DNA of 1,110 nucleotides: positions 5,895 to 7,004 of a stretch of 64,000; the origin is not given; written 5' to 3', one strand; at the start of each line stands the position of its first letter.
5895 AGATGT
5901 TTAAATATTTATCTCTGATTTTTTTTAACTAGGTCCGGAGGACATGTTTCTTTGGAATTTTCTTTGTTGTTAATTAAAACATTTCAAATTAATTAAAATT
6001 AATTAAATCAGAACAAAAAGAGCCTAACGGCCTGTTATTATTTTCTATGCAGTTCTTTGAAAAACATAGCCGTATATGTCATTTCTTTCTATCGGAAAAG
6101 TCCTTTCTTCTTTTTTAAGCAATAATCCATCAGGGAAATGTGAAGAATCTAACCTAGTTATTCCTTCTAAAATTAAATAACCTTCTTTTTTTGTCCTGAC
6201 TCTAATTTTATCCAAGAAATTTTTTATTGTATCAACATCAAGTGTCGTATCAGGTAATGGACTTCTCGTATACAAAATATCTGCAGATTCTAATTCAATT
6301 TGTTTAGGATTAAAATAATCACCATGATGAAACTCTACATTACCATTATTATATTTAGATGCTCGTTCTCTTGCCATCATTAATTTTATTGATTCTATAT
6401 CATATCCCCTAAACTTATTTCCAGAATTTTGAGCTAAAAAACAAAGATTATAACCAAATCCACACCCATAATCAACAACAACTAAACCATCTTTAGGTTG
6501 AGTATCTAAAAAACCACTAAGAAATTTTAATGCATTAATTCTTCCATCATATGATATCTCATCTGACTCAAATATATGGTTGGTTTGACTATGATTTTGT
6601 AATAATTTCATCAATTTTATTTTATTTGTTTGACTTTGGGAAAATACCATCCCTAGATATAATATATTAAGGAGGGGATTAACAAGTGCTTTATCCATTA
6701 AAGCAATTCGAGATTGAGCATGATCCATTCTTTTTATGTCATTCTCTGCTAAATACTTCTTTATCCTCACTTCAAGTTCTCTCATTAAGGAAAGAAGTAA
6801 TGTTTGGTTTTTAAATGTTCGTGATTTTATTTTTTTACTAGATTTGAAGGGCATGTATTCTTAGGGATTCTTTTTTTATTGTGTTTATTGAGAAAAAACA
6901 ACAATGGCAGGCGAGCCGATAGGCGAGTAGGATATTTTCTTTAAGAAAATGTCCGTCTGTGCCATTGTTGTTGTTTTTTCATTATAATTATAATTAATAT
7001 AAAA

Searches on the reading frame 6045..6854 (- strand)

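Call 11: search_protein_families(library=pfam, proteins=[window:6045-6854:-], max_evalue=0.001)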
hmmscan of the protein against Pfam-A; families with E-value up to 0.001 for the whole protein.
window:6045-6854:- (269 aa): 5 families
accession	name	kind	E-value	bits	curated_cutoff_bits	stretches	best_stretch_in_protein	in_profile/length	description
PF13847.12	Methyltransf_31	-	9.2e-13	48.5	27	1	121-233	2-113/145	Methyltransferase domain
PF13649.12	Methyltransf_25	-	1.4e-08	35.7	27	1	126-225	1-97/97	Methyltransferase domain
PF08241.18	Methyltransf_11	-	8.3e-07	30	21.2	1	127-229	1-95/95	Methyltransferase domain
PF08242.18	Methyltransf_12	-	3.1e-05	25.1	30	1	128-227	2-98/98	Methyltransferase domain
PF05175.20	MTS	-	0.00041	20.5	23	1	122-228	31-137/170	Methyltransferase small domain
